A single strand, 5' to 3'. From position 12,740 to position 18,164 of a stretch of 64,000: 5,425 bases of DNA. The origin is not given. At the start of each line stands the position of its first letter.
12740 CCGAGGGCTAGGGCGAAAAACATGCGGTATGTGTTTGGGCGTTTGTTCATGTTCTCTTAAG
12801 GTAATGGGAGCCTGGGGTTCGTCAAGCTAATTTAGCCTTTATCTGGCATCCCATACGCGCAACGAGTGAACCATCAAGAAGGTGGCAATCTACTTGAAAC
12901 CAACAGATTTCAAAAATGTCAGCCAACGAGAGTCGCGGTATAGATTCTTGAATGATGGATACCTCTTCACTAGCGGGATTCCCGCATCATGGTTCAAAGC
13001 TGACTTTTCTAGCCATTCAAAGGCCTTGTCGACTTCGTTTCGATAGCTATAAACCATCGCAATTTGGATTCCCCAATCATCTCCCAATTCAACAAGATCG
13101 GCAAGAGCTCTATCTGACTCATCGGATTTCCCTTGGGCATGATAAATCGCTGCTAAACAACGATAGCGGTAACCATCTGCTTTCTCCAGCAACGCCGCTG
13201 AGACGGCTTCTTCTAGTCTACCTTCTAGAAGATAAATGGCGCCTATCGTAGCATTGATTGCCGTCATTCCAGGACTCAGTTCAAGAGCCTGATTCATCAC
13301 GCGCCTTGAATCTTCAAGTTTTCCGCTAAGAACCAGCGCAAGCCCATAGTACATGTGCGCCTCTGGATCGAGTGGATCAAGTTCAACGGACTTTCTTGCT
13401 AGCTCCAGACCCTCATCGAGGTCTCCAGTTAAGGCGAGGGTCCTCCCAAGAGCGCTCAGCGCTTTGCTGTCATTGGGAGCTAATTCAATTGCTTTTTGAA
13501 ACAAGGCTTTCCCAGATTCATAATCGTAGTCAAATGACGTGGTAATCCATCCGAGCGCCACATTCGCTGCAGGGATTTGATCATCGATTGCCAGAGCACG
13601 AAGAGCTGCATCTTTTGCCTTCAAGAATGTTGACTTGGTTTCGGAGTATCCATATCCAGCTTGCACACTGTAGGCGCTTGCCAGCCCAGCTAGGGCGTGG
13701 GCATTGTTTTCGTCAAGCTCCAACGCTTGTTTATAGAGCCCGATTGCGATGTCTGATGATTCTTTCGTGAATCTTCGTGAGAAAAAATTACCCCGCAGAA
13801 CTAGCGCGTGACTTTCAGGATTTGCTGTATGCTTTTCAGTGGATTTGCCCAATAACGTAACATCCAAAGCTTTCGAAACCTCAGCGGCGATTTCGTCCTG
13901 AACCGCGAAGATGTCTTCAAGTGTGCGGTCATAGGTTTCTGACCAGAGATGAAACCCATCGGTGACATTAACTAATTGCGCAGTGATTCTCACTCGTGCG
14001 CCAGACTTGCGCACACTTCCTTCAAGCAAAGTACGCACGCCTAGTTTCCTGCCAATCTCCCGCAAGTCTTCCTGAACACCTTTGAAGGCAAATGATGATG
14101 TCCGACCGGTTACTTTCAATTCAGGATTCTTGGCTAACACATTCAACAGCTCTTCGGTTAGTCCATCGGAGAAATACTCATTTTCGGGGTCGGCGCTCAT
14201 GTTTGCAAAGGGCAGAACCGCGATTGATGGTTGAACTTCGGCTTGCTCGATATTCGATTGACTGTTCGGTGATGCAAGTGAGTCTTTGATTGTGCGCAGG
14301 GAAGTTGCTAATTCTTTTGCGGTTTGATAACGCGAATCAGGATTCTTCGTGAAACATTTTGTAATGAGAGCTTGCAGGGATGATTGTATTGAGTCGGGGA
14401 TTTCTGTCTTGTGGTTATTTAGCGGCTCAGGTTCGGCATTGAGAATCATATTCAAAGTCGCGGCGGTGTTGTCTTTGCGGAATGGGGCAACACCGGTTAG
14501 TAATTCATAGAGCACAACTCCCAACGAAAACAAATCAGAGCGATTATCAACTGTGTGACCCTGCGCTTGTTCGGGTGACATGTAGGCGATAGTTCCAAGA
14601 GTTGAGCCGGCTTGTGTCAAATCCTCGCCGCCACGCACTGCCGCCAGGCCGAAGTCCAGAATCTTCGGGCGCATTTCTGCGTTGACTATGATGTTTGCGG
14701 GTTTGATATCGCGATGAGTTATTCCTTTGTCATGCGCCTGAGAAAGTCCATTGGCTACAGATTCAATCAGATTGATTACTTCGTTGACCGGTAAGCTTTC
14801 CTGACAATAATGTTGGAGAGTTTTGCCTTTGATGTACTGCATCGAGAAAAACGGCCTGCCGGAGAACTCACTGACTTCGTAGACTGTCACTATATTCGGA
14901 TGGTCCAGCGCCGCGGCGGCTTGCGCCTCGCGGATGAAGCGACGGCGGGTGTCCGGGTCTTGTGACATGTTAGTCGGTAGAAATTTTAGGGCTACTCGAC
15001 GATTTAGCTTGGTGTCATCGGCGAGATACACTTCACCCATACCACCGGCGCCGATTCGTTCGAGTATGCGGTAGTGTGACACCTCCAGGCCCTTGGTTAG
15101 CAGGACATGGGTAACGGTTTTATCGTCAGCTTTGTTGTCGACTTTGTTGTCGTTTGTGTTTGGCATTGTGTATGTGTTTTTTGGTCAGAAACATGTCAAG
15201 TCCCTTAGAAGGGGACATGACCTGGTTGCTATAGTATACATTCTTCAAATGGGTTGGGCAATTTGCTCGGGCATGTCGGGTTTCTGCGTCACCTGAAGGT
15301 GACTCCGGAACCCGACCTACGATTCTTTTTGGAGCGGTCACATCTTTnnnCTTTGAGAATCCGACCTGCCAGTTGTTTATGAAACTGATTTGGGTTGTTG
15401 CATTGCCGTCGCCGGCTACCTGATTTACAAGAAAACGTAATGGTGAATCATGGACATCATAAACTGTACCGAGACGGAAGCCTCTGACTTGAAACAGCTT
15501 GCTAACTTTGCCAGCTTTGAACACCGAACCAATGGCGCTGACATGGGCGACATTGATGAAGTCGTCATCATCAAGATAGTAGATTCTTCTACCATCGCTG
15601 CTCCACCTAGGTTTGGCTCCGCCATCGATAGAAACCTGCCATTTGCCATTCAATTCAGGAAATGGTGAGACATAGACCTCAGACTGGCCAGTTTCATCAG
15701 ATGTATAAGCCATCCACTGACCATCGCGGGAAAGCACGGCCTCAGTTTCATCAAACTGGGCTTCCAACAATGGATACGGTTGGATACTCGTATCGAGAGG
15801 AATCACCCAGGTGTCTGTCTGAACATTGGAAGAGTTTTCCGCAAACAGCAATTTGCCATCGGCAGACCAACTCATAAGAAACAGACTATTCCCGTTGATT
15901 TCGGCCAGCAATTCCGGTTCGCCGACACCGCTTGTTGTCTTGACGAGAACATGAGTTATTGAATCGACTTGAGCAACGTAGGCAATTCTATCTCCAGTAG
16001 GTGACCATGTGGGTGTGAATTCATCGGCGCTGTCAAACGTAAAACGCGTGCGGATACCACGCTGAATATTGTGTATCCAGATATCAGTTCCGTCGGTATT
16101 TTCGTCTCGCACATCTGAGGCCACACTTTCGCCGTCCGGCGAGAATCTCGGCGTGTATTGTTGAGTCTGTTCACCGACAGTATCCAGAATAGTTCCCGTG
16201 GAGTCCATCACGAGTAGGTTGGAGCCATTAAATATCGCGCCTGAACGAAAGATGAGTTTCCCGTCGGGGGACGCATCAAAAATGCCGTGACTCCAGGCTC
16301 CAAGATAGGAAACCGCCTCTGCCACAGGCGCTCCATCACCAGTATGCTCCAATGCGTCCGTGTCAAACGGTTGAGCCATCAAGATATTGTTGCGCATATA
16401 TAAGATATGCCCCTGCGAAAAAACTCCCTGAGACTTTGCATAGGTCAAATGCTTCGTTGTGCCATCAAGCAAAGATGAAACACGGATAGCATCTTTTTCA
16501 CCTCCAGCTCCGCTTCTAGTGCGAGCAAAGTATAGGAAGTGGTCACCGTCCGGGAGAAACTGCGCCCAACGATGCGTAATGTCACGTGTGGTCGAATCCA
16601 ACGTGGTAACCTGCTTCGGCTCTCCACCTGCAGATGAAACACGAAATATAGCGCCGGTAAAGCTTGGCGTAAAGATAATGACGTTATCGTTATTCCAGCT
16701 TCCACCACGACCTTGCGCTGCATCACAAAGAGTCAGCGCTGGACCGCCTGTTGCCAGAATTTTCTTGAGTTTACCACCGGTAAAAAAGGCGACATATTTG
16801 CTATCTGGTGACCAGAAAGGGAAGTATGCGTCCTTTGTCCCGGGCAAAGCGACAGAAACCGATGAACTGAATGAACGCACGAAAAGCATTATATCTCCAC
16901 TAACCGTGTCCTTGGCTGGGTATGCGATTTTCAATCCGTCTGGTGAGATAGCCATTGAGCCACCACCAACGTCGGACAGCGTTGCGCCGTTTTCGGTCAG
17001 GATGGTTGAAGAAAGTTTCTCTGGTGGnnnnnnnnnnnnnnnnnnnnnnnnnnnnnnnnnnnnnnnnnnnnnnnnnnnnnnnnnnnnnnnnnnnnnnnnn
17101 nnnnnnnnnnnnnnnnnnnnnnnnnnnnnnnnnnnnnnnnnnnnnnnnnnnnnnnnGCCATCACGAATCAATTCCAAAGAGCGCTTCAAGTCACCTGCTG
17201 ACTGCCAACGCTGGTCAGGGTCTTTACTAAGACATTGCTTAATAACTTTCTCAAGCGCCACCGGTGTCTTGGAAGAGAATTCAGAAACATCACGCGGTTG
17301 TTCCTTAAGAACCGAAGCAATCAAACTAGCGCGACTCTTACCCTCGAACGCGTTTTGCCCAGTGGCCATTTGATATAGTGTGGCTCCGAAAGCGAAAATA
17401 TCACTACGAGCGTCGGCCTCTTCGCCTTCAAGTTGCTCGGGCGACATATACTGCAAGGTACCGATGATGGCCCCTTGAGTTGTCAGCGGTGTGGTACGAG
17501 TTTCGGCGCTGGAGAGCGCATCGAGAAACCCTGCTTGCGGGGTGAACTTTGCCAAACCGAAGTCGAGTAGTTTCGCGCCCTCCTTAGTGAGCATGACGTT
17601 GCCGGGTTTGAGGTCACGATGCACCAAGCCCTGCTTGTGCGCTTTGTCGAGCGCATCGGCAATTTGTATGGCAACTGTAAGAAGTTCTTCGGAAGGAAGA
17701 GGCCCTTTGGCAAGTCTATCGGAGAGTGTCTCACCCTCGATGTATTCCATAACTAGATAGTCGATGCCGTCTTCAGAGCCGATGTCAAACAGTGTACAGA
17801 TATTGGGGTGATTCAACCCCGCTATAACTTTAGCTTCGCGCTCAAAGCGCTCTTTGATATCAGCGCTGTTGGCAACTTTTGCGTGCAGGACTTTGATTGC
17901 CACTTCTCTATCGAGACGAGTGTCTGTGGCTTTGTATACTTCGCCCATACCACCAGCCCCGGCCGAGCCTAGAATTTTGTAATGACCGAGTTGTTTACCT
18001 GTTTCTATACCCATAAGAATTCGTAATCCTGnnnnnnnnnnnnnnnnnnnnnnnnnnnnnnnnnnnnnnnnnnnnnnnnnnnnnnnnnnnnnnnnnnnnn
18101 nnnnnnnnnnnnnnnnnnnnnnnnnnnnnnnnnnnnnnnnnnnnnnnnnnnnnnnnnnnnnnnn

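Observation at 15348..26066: Operon-like array of four receptor Ser/Thr kinases: one conserved kinase module, four diverged PD40-propeller ectodomains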

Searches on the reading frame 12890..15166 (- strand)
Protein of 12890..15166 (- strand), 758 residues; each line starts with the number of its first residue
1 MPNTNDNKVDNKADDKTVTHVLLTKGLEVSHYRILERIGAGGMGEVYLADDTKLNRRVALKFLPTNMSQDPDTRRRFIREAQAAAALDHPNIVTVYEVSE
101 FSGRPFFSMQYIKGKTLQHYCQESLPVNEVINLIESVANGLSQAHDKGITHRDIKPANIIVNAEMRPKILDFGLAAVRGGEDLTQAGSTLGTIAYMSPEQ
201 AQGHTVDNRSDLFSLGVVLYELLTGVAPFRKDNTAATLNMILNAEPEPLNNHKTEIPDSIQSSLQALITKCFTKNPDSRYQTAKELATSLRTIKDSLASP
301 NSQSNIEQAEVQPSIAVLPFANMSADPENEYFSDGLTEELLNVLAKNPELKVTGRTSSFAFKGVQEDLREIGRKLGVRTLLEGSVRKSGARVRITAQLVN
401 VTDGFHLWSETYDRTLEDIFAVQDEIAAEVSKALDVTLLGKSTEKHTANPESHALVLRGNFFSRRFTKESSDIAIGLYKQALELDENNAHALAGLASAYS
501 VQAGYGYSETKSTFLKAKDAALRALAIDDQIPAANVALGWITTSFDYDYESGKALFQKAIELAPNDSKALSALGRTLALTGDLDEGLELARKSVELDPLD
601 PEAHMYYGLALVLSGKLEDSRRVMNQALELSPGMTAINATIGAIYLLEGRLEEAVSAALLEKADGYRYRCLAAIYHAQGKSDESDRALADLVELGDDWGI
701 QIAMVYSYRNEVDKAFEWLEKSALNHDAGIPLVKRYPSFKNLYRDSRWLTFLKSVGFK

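Call 5: search_protein_families(library=pfam, proteins=[window:12890-15166:-], max_evalue=0.001)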
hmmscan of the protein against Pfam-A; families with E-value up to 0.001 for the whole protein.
window:12890-15166:- (758 aa): 17 families
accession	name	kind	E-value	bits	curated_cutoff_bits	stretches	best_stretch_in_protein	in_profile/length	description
PF00069.31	Pkinase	-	1.7e-52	178.9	31.7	1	32-284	1-256/263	Protein kinase domain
PF07714.23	PK_Tyr_Ser-Thr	-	2.4e-36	125.8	23.1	1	34-281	3-250/258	Protein tyrosine and serine/threonine kinase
PF13431.12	TPR_17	-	2.9e-19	68.1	24.4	1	555-587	1-33/34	Tetratricopeptide repeat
PF07719.23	TPR_2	-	1e-16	60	27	0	601-633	1-33/34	Tetratricopeptide repeat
PF14559.12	TPR_19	-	3.7e-14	53.2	25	1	548-605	6-63/68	Tetratricopeptide repeat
PF13181.12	TPR_8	-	1.4e-10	40.9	25.7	0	568-598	2-32/34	Tetratricopeptide repeat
PF13414.12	TPR_11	-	4.2e-09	36.4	26.8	0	474-499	13-38/42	TPR repeat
PF00515.34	TPR_1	-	6.6e-09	35.7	27.8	0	568-598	2-32/34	Tetratricopeptide repeat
PF13432.12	TPR_16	-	2.3e-08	34.7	32.7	1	548-601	12-65/65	Tetratricopeptide repeat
PF13428.12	TPR_14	-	2.5e-08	34.2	23.5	0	569-608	3-42/44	Tetratricopeptide repeat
PF01636.29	APH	-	1.1e-07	32.3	23.2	0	36-145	3-108/239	Phosphotransferase enzyme family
PF13424.12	TPR_12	-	2.6e-06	28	30.1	0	569-630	5-74/77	Tetratricopeptide repeat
PF25062.1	ARM_TT21_N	-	2.7e-05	24.4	40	0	600-667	98-166/222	Tetratricopeptide repeat protein 21 N-terminal ARM repeat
PF03109.22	ABC1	-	3.4e-05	23.6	22.9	1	90-175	127-214/244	ABC1 atypical kinase-like domain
PF23914.1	TPR_CcmH_CycH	-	8e-05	23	42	0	562-656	45-142/158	Cytochrome c-type biogenesis protein H TPR domain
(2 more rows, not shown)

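Call 87: search_protein_families(library=ncbifam, proteins=[window:12890-15166:-], max_evalue=0.001)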
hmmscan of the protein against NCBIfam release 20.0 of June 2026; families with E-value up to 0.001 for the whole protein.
window:12890-15166:- (758 aa): 29 families (the best 25 are shown)
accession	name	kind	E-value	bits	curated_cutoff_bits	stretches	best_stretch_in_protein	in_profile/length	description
NF033483.0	PknB_PASTA_kin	equivalog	3.6e-94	316.8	450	1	31-319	8-292/563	Stk1 family PASTA domain-containing Ser/Thr kinase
NF052427.1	StpK7MSMEG_1200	equivalog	1.6e-69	235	900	1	29-303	6-278/601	serine/threonine protein kinase StpK7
NF047741.1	antiphage_MADS6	equivalog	1.1e-49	169.5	460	2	125-314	296-481/612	methylation-associated defense system protein kinase MAD6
NF009651.0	PRK13184.1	equivalog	1.8e-47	161.9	839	1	30-291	2-288/932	serine/threonine-protein kinase PknD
TIGR03903.1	TOMM_kin_cyc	equivalog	5.6e-40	137.1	705.75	1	56-294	4-248/1267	TOMM system kinase/cyclase fusion protein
NF053615.1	SerThrKinAfsKStmc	equivalog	3.1e-38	132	1300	1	31-280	14-255/809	protein serine/threonine kinase AfsK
NF038150.1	lanthi_synth_IV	equivalog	1e-30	106.8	650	1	25-320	184-460/851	class IV lanthionine synthetase LanL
NF033442.0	BREX_PglW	equivalog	1.7e-26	92.3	990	2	31-178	513-663/1391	BREX system serine/threonine kinase PglW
NF009037.0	PRK12370.1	equivalog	7.4e-19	67.5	589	2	367-599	172-404/553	HilA/EilA family virulence transcriptional regulator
NF038151.1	lanthi_synth_III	equivalog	1.4e-17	63.4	575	1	30-249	220-452/833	class III lanthionine synthetase LanKC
NF043056.1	T4SS_LegK1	equivalog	1.4e-14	53.6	550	1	125-309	185-373/516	Dot/Icm T4SS effector kinase LegK1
NF058632.1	SerThrKinPrkT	equivalog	1.6e-12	47.1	280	1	30-173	21-163/322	serine/threonine protein kinase PrkT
NF040959.1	MamA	equivalog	8.4e-11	41.7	200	1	548-656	86-194/204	magnetosome protein MamA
TIGR03724.2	arch_bud32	equivalog_domain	4.6e-10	39.3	125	1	75-178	38-134/193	KEOPS complex kinase/ATPase Bud32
NF033762.1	social_mot_Tgl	equivalog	4.8e-09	35.9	225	1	580-657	44-122/252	social motility TPR repeat lipoprotein Tgl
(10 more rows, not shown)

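Call 88: search_protein_families(library=padloc, proteins=[window:12890-15166:-], max_evalue=0.001)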
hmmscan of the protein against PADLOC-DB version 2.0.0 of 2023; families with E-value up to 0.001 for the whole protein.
window:12890-15166:- (758 aa): 35 families (the best 25 are shown)
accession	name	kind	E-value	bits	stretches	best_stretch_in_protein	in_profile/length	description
PDLC04042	PD-T4-6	-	8.7e-92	305.9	1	29-301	8-280/292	-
PDLC04053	PD-T4-6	-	6.7e-88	293.1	1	27-308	6-286/311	-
PDLC04061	PD-T4-6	-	1.8e-87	293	1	29-305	15-295/510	-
PDLC04060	PD-T4-6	-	5.6e-86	287.4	1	31-300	9-276/486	-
PDLC04043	PD-T4-6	-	4.3e-83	277.9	1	28-304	13-286/452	-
PDLC04057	PD-T4-6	-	4.9e-82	274.3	1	30-302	8-281/443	-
PDLC04047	PD-T4-6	-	1.1e-79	266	1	29-311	9-290/327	-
PDLC04054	PD-T4-6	-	1.5e-77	259.3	1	25-327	5-307/347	-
PDLC04039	PD-T4-6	-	1e-71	240.3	1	26-319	10-297/458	-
PDLC04041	PD-T4-6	-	3e-71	238.9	1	19-306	17-305/443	-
PDLC04048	PD-T4-6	-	3.5e-71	238.4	1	31-299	11-278/354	-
PDLC04138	mad6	-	1.6e-70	236.7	1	28-312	49-332/659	mads_6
PDLC04040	PD-T4-6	-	7.5e-69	230.9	1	38-299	2-271/547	-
PDLC04052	PD-T4-6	-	1.4e-68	230.3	1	31-303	10-286/496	-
PDLC04050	PD-T4-6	-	1e-58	197.5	1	24-305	57-338/480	-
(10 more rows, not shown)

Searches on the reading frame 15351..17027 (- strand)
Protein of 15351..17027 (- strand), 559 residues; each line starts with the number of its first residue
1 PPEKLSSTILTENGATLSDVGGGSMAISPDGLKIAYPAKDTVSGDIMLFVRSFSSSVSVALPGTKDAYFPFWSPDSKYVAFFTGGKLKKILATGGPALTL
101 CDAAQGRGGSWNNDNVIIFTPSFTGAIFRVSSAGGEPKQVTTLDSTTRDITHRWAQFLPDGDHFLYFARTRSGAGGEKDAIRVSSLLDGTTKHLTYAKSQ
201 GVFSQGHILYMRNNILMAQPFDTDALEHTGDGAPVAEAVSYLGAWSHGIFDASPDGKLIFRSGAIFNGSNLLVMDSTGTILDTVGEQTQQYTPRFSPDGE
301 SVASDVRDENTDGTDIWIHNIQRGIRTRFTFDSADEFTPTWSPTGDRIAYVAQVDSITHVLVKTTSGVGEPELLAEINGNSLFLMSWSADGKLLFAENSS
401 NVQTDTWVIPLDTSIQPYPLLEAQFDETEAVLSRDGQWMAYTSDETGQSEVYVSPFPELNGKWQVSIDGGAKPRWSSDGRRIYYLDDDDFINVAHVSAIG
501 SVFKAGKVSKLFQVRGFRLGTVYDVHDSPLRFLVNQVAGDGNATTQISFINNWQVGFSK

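Call 68: search_solved_structures(query=window:15351-17027:-, max_evalue=0.01)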
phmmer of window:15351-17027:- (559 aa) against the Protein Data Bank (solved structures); distinct sequences matched with E-value up to 0.01: 13.
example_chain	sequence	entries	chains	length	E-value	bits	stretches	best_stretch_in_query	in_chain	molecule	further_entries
4r40_A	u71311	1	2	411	2.1e-08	36.5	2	337-452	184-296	Protein TolB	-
4pwz_A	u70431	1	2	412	3.4e-08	35.8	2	22-167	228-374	Protein TolB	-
2w8b_A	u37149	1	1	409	1.9e-07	33.3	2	337-453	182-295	PROTEIN TOLB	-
2w8b_B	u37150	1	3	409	2.9e-07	32.8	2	337-454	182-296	PROTEIN TOLB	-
1crz_A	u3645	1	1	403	3.1e-07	32.6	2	337-453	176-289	TOLB PROTEIN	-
7nst_E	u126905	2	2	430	3.3e-07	32.6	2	337-454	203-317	Tol-Pal system protein TolB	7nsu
3iax_A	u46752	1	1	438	3.9e-07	32.3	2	337-454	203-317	Protein tolB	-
4jml_A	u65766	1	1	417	4e-07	32.3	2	338-453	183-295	Protein TolB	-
1c5k_A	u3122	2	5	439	5e-07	31.9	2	337-453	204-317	PROTEIN (TOLB PROTEIN) | PROTEIN TOLB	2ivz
2hqs_A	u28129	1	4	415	6e-07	31.7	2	337-454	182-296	Protein tolB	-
7mx5_A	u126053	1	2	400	2.6e-06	29.6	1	332-482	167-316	Tol-Pal system protein TolB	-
2ojh_A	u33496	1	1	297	3e-06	29.4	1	248-348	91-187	Uncharacterized protein Atu1656/AGR_C_3050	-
6pnv_A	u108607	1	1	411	3.1e-05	26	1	337-454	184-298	Tol-Pal system protein TolB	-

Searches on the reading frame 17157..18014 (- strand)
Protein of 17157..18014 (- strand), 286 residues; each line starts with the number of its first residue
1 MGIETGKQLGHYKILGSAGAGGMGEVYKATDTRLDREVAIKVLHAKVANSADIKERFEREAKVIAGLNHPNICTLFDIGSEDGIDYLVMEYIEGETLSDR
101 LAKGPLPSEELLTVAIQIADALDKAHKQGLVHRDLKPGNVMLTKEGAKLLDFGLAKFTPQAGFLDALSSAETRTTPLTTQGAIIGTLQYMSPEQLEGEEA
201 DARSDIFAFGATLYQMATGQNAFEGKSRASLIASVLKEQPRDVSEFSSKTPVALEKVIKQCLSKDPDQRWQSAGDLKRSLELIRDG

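Call 67: search_solved_structures(query=window:17157-18014:-, max_evalue=1e-20)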
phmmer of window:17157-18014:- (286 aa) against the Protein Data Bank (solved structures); distinct sequences matched with E-value up to 1e-20: 250 (the best 60 are shown).
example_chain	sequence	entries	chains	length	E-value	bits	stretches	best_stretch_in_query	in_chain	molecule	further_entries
5u94_A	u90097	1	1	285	1.7e-51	178.7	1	12-285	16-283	Serine/threonine-protein kinase PknB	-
6b2p_A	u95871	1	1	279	1.7e-51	178.7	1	12-285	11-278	Serine/threonine-protein kinase PknB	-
1o6y_A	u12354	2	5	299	2.1e-51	178.3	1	12-285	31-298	SERINE/THREONINE-PROTEIN KINASE PKNB | Probable serine/threonine-protein kinase pknB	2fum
1mru_A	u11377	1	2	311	2.4e-51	178.1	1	12-285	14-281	Probable serine/threonine-protein kinase pknB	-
6i2p_A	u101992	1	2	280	1.3e-50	175.8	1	12-285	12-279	Serine/threonine-protein kinase PknB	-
3orm_A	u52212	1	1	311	3.1e-50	174.5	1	12-285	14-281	Serine/threonine protein kinase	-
3ori_A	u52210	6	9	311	3.2e-50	174.5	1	12-285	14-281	Serine/threonine protein kinase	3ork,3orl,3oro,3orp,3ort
3f61_A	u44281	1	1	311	6e-50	173.6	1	12-285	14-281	Serine/threonine-protein kinase pknB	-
3f69_A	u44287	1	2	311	1.1e-49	172.7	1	12-285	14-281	Serine/threonine-protein kinase pknB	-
9ruj_A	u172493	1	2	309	2.6e-47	165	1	6-276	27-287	Serine/threonine-protein kinase StkP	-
9ruk_A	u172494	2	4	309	4e-47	164.3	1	6-276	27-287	Serine/threonine-protein kinase StkP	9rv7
9ru3_A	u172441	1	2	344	4.3e-47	164.2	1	6-276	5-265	Serine/threonine-protein kinase StkP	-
9ymt_A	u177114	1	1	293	5.5e-46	160.6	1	11-281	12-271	Serine/Threonine Kinase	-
4eqm_A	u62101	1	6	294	5.6e-46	160.6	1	11-281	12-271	Protein kinase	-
4ow8_A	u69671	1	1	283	1.1e-42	149.8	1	10-285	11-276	Serine/threonine-protein kinase PknA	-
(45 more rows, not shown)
